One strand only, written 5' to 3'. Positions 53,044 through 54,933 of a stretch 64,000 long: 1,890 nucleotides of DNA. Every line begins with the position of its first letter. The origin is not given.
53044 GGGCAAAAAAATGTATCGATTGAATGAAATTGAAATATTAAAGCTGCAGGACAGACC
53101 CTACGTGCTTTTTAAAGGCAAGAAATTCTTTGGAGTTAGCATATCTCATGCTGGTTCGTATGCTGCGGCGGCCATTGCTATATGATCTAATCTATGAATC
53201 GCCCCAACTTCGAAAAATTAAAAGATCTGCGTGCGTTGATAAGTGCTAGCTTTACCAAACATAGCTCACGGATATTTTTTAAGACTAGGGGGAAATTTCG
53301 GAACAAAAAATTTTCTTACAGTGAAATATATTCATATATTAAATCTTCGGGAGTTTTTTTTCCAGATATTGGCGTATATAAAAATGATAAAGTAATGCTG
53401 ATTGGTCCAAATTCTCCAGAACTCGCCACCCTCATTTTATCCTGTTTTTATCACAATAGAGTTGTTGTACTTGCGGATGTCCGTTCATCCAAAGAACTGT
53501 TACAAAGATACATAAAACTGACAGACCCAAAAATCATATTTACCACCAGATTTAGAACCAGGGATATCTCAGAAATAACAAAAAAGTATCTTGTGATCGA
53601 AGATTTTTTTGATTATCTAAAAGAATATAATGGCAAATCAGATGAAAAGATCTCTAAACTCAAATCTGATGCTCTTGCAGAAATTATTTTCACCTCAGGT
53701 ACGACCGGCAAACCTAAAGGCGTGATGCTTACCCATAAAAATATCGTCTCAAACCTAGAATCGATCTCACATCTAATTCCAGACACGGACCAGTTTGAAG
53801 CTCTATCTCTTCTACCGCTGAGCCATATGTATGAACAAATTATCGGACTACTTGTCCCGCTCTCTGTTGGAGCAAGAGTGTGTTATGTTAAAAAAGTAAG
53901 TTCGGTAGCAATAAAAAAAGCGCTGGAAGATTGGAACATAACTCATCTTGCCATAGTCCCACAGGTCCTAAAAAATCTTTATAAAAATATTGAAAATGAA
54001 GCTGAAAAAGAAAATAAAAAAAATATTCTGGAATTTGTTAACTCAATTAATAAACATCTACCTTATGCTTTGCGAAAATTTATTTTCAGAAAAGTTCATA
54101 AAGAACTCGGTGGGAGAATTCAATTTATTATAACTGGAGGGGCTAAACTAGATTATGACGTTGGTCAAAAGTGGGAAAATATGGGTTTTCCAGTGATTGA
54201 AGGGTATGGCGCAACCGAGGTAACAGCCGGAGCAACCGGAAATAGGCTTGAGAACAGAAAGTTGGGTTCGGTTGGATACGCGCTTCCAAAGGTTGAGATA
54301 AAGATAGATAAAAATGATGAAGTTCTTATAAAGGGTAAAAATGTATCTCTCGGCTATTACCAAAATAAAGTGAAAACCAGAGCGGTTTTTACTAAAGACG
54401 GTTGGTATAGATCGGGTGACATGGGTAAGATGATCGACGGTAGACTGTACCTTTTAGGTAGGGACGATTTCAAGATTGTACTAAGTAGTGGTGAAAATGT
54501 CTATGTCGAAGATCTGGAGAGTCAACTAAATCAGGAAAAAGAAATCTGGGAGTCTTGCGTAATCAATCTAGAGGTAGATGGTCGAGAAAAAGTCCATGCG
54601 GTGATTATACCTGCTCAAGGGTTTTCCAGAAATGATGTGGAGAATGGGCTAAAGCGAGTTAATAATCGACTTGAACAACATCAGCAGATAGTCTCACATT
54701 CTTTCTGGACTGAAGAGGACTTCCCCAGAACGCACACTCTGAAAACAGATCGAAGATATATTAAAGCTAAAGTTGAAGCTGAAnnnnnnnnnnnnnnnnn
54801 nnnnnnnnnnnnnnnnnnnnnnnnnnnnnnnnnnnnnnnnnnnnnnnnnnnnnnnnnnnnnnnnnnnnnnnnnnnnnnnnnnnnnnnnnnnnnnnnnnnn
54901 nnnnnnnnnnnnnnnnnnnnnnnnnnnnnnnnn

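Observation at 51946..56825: Self-contained acyl-chain salvage module: AcpS, an acyl-AMP ligase/carrier/PlsC acyltransferase fusion and a CoA-transferase, beside an alpha/beta hydrolase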

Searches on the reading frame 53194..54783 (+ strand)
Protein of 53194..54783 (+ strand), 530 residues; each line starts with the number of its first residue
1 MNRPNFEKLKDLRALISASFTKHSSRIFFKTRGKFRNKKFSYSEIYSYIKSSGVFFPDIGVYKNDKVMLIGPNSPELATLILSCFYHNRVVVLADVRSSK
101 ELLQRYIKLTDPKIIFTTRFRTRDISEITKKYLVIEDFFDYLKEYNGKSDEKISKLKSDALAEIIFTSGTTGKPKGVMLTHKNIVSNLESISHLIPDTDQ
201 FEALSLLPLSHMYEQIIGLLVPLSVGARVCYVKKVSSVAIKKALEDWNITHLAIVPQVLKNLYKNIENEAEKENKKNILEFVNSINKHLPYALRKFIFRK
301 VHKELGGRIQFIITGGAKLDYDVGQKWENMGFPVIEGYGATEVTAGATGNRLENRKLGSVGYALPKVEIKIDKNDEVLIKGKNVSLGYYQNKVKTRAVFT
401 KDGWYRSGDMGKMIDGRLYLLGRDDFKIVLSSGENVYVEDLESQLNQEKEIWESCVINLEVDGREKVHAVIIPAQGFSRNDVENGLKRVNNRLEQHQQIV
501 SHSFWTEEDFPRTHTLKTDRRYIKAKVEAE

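Call 69: search_solved_structures(query=window:53194-54783:+, max_evalue=1e-20, show_alignments=0)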
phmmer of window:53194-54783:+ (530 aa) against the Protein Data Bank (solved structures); distinct sequences matched with E-value up to 1e-20: 15.
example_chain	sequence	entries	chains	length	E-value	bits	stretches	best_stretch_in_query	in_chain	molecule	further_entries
4fuq_A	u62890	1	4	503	2.4e-27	99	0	300-482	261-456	Malonyl CoA synthetase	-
6qjz_A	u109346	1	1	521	3e-27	98.7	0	310-523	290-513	oxalyl CoA-synthetase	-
4fut_A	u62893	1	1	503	3.1e-27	98.7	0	300-481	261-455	Malonyl CoA synthetase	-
4gxq_A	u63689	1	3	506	9.2e-27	97.1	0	300-482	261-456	Malonyl CoA synthetase, Benzoate-CoA ligase Chimeric protein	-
4gxr_A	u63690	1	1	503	1.3e-26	96.6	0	300-482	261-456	Malonyl CoA synthetase, Benzoate-CoA ligase Chimeric protein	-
5buq_A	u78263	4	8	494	1.4e-25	93.3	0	309-481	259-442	2-succinylbenzoate--CoA ligase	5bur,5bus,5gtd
5x8f_A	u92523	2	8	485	1.4e-25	93.3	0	309-479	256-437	2-succinylbenzoate--CoA ligase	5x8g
8wev_A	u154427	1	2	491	1e-23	87.1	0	309-494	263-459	Feruloyl-CoA Synthetase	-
8weu_A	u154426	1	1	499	1.1e-23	87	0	309-494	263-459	Fatty-acyl-CoA synthase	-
5ie0_A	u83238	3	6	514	1.3e-23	86.7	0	26-285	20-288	Oxalate--CoA ligase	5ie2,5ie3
3a9u_A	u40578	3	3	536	1.2e-22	83.6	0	38-267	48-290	4-coumarate--CoA ligase | 4-coumarate:CoA ligase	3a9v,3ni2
3tsy_A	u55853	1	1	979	1.2e-21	80.3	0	40-527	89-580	Fusion Protein 4-coumarate--CoA ligase 1, Resveratrol synthase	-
5u95_A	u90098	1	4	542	2.7e-21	79.1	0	40-478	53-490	4-coumarate--CoA ligase 2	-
5bsm_A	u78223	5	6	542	5.1e-21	78.2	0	40-478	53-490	4-coumarate--CoA ligase 2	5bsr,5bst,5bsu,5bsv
5bsw_A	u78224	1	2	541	5.2e-21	78.1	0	40-478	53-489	4-coumarate--CoA ligase 2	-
